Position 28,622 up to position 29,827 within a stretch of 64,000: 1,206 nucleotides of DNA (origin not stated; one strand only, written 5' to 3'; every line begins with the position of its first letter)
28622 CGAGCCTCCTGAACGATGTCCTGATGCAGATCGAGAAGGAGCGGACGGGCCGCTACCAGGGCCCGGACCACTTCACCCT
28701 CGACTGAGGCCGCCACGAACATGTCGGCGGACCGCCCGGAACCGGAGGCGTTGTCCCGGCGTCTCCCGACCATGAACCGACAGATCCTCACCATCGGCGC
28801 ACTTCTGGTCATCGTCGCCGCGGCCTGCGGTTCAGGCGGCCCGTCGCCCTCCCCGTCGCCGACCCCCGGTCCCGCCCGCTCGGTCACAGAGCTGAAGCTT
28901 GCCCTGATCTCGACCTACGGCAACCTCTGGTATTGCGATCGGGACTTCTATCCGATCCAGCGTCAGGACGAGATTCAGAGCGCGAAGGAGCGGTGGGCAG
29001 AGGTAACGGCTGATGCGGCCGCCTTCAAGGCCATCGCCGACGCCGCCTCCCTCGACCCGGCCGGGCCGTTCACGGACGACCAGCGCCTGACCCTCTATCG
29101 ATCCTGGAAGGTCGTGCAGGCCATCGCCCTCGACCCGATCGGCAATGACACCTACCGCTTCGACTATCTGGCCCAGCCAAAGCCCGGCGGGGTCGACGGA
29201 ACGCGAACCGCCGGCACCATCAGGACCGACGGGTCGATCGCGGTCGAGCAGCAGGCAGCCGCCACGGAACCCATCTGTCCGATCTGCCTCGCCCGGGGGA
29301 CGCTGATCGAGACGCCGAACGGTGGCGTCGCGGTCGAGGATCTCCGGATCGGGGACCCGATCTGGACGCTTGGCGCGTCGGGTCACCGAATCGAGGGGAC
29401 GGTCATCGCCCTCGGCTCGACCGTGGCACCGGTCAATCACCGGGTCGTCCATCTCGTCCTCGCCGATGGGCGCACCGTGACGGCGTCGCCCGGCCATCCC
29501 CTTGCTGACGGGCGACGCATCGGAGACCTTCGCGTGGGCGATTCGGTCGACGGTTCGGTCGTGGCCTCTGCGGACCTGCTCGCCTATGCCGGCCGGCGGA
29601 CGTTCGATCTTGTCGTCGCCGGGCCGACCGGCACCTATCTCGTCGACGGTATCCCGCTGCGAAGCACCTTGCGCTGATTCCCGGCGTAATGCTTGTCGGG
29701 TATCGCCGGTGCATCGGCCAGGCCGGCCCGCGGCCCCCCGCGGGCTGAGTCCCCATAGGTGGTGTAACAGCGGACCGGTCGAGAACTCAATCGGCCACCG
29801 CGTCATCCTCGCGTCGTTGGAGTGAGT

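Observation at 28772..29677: Membrane-anchored lipoprotein with a terminal Hedgehog-like Hint domain: candidate bacterial autoprocessing or protein-ligation system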

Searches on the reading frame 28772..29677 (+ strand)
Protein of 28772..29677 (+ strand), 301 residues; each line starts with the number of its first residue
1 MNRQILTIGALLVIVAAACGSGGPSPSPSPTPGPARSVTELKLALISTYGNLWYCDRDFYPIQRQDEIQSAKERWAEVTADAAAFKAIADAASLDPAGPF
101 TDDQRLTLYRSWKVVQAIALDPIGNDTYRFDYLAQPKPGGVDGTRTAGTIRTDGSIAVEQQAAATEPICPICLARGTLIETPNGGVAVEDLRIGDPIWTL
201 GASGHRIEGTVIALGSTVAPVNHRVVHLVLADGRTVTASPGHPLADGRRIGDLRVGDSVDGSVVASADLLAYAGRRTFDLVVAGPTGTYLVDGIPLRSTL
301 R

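Call 3: search_protein_families(library=pfam, proteins=[window:28772-29677:+], max_evalue=1)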
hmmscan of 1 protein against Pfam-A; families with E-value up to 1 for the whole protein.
window:28772-29677:+ (301 aa): 1 family
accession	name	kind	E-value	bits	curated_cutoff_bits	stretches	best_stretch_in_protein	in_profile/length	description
PF13403.11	Hint_2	-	9e-08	33.1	28.4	1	171-205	1-35/147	Hint domain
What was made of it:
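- Checked: Pfam Hint_2 scores 33.1 bits against a cut-off of 28.4, although only profile positions 1-35 align (call 3).
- Pfam Hint_2 aligns only its first 35 positions, so the domain is a divergent member (call 3). Only the first 35 positions of Hint_2 align by sequence (call 3).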

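Call 4: search_protein_families(library=ncbifam, proteins=[window:28772-29677:+], max_evalue=1)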
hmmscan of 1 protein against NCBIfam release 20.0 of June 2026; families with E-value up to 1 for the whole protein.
window:28772-29677:+ (301 aa): 1 family
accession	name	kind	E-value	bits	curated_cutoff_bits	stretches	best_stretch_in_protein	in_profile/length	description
NF058595.1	invert_tail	domain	0.058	13.7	37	1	7-34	58-87/113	lipo-invert putative C-terminal anchoring domain-containing protein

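Call 5: search_solved_structures(query=window:28772-29674:+, max_evalue=10, show_alignments=3)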
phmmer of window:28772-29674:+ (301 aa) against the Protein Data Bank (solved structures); distinct sequences matched with E-value up to 10: 4.
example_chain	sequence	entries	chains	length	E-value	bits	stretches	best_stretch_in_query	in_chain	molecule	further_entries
1exk_A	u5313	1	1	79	0.094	15.2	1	137-182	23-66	DNAJ PROTEIN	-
5iwe_A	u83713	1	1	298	1.1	11.8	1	173-225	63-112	Trans-2,3-dihydro-3-hydroxyanthranilate isomerase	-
2lwy_A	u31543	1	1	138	1.1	11.7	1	174-258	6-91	BACTERIAL INTEIN-LIKE DOMAIN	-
1t6k_A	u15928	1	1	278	1.1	11.7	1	173-225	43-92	Phenazine biosynthesis protein phzF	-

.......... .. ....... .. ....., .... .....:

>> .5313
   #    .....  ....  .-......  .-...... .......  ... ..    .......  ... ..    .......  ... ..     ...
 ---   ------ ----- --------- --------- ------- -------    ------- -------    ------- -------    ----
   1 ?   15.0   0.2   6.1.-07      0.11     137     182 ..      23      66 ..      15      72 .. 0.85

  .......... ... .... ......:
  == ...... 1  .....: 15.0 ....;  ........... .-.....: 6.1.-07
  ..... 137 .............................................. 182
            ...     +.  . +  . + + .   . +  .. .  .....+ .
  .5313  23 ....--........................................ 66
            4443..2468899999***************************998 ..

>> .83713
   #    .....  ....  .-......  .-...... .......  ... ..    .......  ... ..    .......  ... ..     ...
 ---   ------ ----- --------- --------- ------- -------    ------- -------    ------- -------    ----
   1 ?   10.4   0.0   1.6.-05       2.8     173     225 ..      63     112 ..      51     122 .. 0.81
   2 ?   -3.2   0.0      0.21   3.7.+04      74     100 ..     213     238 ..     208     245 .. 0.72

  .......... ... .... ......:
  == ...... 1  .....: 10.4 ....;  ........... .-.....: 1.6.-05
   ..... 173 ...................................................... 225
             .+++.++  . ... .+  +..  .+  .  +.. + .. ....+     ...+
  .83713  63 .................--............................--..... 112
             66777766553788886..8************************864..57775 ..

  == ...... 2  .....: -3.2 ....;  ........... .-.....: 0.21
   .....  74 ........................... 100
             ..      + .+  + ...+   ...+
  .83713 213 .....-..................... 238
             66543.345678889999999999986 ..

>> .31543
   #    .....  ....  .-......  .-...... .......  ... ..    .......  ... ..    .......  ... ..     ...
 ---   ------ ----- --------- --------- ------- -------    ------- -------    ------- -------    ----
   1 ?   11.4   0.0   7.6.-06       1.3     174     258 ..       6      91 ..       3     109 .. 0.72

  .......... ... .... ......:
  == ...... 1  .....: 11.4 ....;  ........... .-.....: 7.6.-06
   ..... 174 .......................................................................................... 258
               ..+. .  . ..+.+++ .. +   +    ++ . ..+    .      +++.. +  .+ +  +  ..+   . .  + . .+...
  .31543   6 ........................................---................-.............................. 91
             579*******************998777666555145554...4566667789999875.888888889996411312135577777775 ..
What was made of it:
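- There is a weak phmmer match of the junction to a DnaJ zinc-finger CxxCxGxG motif (E 0.09, call 5).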

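Call 6: find_homologous_proteins(query=window:28772-29674:+, max_evalue=0.001)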
Query window:28772-29674:+ (301 aa): 1240 proteins with E <= 0.001 among 8000 candidates; the best 120 are listed.
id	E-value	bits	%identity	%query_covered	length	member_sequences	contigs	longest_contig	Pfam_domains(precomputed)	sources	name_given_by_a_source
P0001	1.4e-195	666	100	100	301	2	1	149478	PF13403.12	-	-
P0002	1.3e-177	607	91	100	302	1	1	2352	PF13403.12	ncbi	-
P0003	2.7e-177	606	91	100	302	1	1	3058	PF13403.12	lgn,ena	-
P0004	3.9e-177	606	91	100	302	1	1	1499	PF13403.12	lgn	-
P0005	4.1e-177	606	91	100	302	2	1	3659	PF13403.12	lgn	-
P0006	1.4e-175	601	90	100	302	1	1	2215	PF13403.12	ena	-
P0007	1.7e-175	600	91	100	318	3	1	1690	PF13403.12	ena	-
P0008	3.9e-174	596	90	100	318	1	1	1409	PF13403.12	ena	-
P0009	1.0e-172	591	89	100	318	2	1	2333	PF13403.12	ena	-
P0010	7.6e-170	582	85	100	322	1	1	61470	PF13403.12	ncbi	-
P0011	8.0e-169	579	82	100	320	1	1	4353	PF13403.12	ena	-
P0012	4.8e-166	570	86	100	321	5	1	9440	PF13403.12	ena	-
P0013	1.2e-165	568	86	99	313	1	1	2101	PF13403.12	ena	-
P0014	6.9e-165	566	82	100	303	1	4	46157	PF13403.12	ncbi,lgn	-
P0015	1.7e-164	564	82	100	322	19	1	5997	PF13403.12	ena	-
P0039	6.0e-127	441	70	90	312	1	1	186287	PF13403.12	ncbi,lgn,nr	ncbi:MAG: Hint domain-containing protein [Chloroflexi bacterium]|nr:Hint domain-containing protein [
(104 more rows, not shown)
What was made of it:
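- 28772..29677 (+): Coding sequence of the 301-aa lipoprotein-Hint protein, stop codon included. An identical protein, P0001, is in the database, and at least 1240 homologues exist (call 6).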

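Call 18: find_encoding_contigs(protein=P0039, flank=6000, max_places=3)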
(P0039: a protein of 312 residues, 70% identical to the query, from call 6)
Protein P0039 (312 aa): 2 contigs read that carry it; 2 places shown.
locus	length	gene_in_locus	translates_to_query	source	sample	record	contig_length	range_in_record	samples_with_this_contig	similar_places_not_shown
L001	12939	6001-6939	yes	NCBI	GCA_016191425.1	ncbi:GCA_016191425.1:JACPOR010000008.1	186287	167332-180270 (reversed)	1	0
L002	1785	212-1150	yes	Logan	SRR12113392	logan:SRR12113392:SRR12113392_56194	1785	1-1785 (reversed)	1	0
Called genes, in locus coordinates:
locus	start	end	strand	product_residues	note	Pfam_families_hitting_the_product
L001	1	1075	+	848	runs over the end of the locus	PF00690:Cation_ATPase_N, PF00122:E1-E2_ATPase, PF00702:Hydrolase, PF12710:HAD (weak), PF08282:Hydrolase_3 (faint), PF00689:Cation_ATPase_C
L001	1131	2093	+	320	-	PF00005:ABC_tran, PF13304:AAA_21, PF13732:DrrA1-3_C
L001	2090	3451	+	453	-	PF12698:ABC2_membrane_3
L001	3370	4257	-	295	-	PF01068:DNA_ligase_A_M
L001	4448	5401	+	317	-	PF01791:DeoC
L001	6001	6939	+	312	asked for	PF13403:Hint_2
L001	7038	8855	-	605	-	PF02129:Peptidase_S15 (faint), PF00561:Abhydrolase_1 (weak), PF00326:Peptidase_S9, PF01738:DLH (weak), PF20434:BD-FAE (weak)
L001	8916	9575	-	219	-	PF07947:YhhN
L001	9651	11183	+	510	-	PF00171:Aldedh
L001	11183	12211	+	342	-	PF00171:Aldedh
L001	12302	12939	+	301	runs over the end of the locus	PF00005:ABC_tran, PF13304:AAA_21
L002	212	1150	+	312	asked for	PF13403:Hint_2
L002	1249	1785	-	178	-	?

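Call 19: predict_structure(alignment_id=A1)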
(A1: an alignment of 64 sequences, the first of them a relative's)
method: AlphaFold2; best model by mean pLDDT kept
length: 301 residues; sequences in the alignment: 64
mean_pLDDT: 85.0   pTM: 0.60
mean pLDDT of the five models: 85.0, 83.0, 82.3, 82.3, 73.7
residues with pLDDT >= 90: 160; 70-90: 91; 50-70: 41; < 50: 9
segments of 3 or more residues with pLDDT < 50: 1-3, 61-63
pLDDT, mean of each block of 10 residues (from residue 1): 52 54 60 85 96 70 62 87 95 95 91 85 89 91 94 96 82 89 95 88 91 76 91 95 91 96 97 87 87 87 55
secondary structure, 60 per line:
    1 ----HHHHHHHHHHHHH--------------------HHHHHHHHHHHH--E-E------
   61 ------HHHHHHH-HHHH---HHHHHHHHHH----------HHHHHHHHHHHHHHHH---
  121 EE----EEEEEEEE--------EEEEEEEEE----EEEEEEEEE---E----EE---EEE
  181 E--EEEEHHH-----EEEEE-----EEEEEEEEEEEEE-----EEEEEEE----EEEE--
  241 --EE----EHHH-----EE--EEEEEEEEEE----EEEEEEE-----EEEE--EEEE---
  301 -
elements in order: H5-17 H38-49 H67-73 H75-78 H82-91 H102-117 E127-134 E143-151 E156-164 E178-181 E184-187 E196-200 E206-218 E224-230 E235-238 E262-271 E276-282 E288-291 E294-297
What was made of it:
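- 28829..28876 (+): Pro/Ser/Gly-rich flexible tether, residues 20-35. Low pLDDT (54-60) in the full-length model (call 19).
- The inter-domain geometry is uncertain (pTM 0.60, call 19). The disulfide pairing is argued only from cysteine counts, isolated beta-bridges at residues 52/54 and 168 in the DSSP string (call 19), and the tandem-copy comparison. This is consistent with the Cys55 loop lying against the tail that carries Cys169 (call 19).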

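Call 23: fold_search(model_id=the predicted structure, library=pdb)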
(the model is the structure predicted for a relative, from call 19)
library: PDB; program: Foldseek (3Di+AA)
matches with E <= 10: 814; with E <= 0.001: 47
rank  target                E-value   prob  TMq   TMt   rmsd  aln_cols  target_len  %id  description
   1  6riy_B                6.2e-08  1.00  0.35  0.77   2.9       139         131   24  Crystal structure of MchDnaB-1 intein (N145AA) (released 2020-05-13)
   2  6riy_A                9.3e-08  1.00  0.35  0.75   3.2       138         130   25  Crystal structure of MchDnaB-1 intein (N145AA) (released 2020-05-13)
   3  2lwy_MODEL_1_A        1.0e-07  1.00  0.38  0.78   2.6       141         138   24  Solution Structure of Bacterial Intein-Like domain from Clostridium thermocellum (released 2013-05-08)
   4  6rix_A                1.1e-07  1.00  0.34  0.74   3.3       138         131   25  Crystal structure of MchDnaB-1 intein (released 2020-05-13)
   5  6rix_B                1.5e-07  1.00  0.35  0.75   2.9       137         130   24  Crystal structure of MchDnaB-1 intein (released 2020-05-13)
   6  6qaz                  4.9e-07  1.00  0.34  0.74   3.1       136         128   20  Crystal structure of gp41-1 intein (released 2019-11-13)
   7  1mi8                  9.6e-07  1.00  0.36  0.74   3.8       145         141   19  2.0 Angstrom crystal structure of a DnaB intein from Synechocystis sp. PCC 6803 (released 2003-08-19)
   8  6frh_A                1.0e-06  1.00  0.37  0.67   3.2       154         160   18  Crystal structure of Ssp DnaB Mini-Intein variant M86 (released 2019-01-30)
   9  6frh_B                1.1e-06  1.00  0.36  0.70   2.7       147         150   18  Crystal structure of Ssp DnaB Mini-Intein variant M86 (released 2019-01-30)
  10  4o1r                  1.2e-06  1.00  0.34  0.68   5.0       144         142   21  Crystal structure of NpuDnaB intein (released 2014-03-19)
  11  3ifj_A                1.3e-06  1.00  0.36  0.75   2.8       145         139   27  Crystal structure of Mtu recA intein, splicing domain (released 2009-10-06)
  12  6dsl_MODEL_1_B        1.4e-06  1.00  0.29  0.68   5.4       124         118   18  Consensus engineered intein (Cat) with atypical split site (released 2018-09-19)
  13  2imz_A                1.7e-06  1.00  0.35  0.70   3.3       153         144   27  Crystal structure of Mtu recA intein splicing domain (released 2007-05-01)
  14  6riz                  1.8e-06  1.00  0.34  0.75   3.1       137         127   19  Crystal structure of gp41-1 intein (C1A, F65W, D107C) (released 2020-04-29)
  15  2in0                  1.9e-06  1.00  0.36  0.75   2.9       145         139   27  crystal structure of Mtu recA intein splicing domain (released 2007-05-01)
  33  4gig                  2.2e-05  1.00  0.33  0.58   6.0       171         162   16  crystal structure of T69A mutant of trapped Dnae intein precursor (released 2013-03-06)
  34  3nzm                  2.9e-05  1.00  0.32  0.55   5.7       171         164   17  Crystal structure of DNAE intein with N-extein in redox trap (released 2011-06-01)
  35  1at0                  3.1e-05  1.00  0.35  0.71   4.0       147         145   15  17-kDA fragment of hedgehog C-terminal autoprocessing domain (released 1997-11-12)
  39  6tyy                  8.7e-05  1.00  0.36  0.72   3.7       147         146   15  Hedgehog autoprocessing mutant D46H (released 2019-11-20)
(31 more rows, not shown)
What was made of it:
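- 29285..29665 (+): Hint domain (Hint_2 type), residues 172-298. Block B is Ser239-Pro-Gly-His242 (29486-29497). Block F is Asp279 (29606-29608). The block G strand is Y289-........-S298. Foldseek hits to inteins, BIL and Hedgehog (call 23).
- On Hint (Hedgehog/intein) fold superfamily: The AF2 model (pLDDT 85; 82-97 over the Hint apart from one block at 76) matches 47 PDB Hint structures at E<=1e-3, with TMt up to 0.78 (calls 19, 23).
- Closest known: Hedgehog C-terminal autoprocessing domain. Same: Fold match to 1at0 and 6tyy (TMt 0.71-0.72, call 23).
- Checked: The full-length AF2 model (pLDDT 85, call 19) matches Hint folds in the PDB: 6riy E 6e-8, 2lwy TMt 0.78, 1at0 TMt 0.71 (call 23).
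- Hint fold: Foldseek 6riy E 6e-8, 2lwy TMt 0.78, 1at0 TMt 0.71 (call 23).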

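Call 30: find_related_loci(query=A1, collection=genome_contigs, flank=8000)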
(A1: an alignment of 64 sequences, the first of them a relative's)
Query A1 (301 aa) in genome_contigs; peptide patterns used: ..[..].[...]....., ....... (x = any residue, [..] = any of these).
102 stretches matched a pattern; 76 encode a relative of the query (tblastn E <= 1e-3); 74 distinct loci.
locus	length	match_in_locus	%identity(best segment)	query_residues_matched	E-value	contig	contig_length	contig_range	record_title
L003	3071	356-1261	87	1-301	7e-176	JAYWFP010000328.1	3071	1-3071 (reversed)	MAG: Chloroflexota bacterium isolate GL99_UP_metabat_52_sub GL99_UP_metabat_52_sub_327, whole genome shotgun sequence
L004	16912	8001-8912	85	1-301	7e-159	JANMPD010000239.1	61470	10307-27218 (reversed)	MAG: Chloroflexota bacterium isolate OTE_51_metabat_66 OTE_51_k141_2773435, whole genome shotgun sequence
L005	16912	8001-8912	80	1-301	2e-155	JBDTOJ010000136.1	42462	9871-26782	MAG: Chloroflexota bacterium isolate cluster3_bin.171 NODE_2298_length_42462_cov_10.097036, whole genome shotgun sequenc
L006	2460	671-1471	89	35-301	1e-155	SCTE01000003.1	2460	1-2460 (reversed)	MAG: Chloroflexota bacterium isolate FW300_bin.39 FW300_bin.39-1042-1, whole genome shotgun sequence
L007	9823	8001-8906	82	1-301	2e-145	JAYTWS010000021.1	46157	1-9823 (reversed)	MAG: Chloroflexota bacterium isolate GFS_5822 GFS_5822_20, whole genome shotgun sequence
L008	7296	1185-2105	66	2-301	3e-131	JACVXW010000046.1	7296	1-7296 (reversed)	MAG: Chloroflexota bacterium isolate A1_bin.2 scaffold_1160, whole genome shotgun sequence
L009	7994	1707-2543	70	24-301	2e-128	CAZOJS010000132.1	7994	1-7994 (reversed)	MAG TPA_asm: uncultured Anaerolinea sp. isolate binchicken_co165_316 genome assembly, contig: k141_931405, whole genome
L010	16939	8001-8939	65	1-301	9e-124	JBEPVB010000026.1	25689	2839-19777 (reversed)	MAG: Chloroflexota bacterium isolate 22E.metabat2_refined.055 NODE_1594_length_25689_cov_11.197667, whole genome shotgun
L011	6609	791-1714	65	1-301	2e-123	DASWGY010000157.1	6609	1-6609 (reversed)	MAG TPA_asm: Candidatus Limnocylindrales bacterium isolate SMAG_U2828 k141_1668785, whole genome shotgun sequence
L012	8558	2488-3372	69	16-301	1e-122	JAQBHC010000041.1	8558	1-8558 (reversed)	MAG: Chloroflexota bacterium isolate MAG_452_bin-14 452_bin-14_ctg-041, whole genome shotgun sequence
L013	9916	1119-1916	70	37-301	2e-122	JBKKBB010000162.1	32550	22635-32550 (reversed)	MAG: Candidatus Limnocylindrales bacterium isolate swi_bin.334 S1Ck127_850750_flag_0_multi_15.9454_len_32550, whole geno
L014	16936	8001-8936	63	1-300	1e-120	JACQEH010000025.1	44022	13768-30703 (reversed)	MAG: Chloroflexi bacterium isolate NC_groundwater_1016_Pr1_S-0.65um_72_9 Montesol18_Sp65_coassembly_scaffold_56676, whol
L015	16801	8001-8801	68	35-301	1e-120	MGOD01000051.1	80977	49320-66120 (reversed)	MAG: Chloroflexi bacterium RBG_16_70_13 RBG_16_scaffold_2510, whole genome shotgun sequence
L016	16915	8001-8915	63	1-300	1e-119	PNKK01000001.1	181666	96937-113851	MAG: Anaerolinea sp. isolate PR.005 PR_1000004_181666, whole genome shotgun sequence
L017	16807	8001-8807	68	33-301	4e-119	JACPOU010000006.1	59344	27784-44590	MAG: Chloroflexi bacterium isolate NC_groundwater_609_Pr5_B-0.1um_72_18 alan_book_18_scaffold_160335, whole genome shotg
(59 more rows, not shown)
